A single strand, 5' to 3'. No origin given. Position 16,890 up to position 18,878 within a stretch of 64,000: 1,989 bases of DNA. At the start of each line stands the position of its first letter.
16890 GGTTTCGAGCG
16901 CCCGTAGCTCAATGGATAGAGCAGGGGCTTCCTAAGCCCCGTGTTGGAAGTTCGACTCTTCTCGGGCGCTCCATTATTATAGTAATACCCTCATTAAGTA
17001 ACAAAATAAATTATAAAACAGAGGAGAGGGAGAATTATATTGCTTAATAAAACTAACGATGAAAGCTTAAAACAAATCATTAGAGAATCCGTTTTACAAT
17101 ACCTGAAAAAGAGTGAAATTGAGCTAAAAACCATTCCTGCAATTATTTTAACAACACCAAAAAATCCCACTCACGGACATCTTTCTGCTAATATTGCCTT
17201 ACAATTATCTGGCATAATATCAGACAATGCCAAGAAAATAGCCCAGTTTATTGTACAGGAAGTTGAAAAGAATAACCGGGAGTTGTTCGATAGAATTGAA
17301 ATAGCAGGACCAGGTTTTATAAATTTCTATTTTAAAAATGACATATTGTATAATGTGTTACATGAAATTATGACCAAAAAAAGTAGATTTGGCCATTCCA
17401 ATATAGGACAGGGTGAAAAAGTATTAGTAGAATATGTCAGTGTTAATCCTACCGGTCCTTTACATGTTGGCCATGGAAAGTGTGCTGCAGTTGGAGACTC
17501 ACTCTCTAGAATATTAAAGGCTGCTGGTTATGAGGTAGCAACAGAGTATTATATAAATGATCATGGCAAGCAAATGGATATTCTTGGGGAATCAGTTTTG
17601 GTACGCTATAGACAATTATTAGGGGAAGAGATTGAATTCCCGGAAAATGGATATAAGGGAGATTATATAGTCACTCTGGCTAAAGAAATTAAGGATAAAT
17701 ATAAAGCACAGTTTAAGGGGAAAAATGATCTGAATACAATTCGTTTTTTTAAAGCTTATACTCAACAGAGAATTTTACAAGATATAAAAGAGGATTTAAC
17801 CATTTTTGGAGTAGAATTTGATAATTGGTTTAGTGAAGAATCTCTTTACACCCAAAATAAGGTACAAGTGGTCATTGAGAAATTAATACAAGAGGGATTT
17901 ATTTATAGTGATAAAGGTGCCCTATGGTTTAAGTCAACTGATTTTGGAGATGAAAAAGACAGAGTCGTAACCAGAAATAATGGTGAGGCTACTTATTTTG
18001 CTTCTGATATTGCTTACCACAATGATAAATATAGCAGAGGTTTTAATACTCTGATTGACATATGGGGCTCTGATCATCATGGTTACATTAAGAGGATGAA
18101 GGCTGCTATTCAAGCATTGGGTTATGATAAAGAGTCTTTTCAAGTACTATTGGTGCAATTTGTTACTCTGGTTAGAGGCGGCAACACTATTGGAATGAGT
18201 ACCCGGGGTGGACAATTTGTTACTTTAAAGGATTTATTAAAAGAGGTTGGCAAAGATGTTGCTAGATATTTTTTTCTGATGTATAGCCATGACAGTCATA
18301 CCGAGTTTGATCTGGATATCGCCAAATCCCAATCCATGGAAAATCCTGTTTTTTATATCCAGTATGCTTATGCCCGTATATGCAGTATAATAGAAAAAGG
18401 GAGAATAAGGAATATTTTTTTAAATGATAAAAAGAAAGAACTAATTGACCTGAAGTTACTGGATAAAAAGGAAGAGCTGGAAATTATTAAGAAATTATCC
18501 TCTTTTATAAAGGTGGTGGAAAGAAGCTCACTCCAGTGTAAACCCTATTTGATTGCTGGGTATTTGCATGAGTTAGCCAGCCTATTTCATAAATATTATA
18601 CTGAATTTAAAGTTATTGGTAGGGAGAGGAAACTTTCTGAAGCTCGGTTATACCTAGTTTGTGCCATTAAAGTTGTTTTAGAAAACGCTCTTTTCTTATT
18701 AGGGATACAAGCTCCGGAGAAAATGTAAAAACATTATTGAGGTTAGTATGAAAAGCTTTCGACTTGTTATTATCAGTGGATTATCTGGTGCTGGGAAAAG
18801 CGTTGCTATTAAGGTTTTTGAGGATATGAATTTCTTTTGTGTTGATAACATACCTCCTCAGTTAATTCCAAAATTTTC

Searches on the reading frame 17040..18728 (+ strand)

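Call 80: search_protein_families(library=pfam, proteins=[window:17040-18728:+])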
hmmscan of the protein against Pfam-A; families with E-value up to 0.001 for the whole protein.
window:17040-18728:+ (562 aa): 5 families
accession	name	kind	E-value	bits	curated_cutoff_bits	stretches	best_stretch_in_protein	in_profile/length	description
PF05746.21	DALR_1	-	2e-29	102.5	22.3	1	440-562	1-117/117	DALR anticodon binding domain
PF00750.26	tRNA-synt_1d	-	2e-27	96.5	23.3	1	109-403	4-298/349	tRNA synthetases class I (R), catalytic domain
PF03485.21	Arg_tRNA_synt_N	-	5.6e-18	65.8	21.5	1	14-98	3-85/85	Arginyl tRNA synthetase N terminal domain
PF09334.17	tRNA-synt_1g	-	6.2e-07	28.9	20.1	0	243-301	68-126/391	tRNA synthetases class I (M)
PF01406.26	tRNA-synt_1e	-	3.2e-05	23.9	27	0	141-302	23-136/301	tRNA synthetases class I (C) catalytic domain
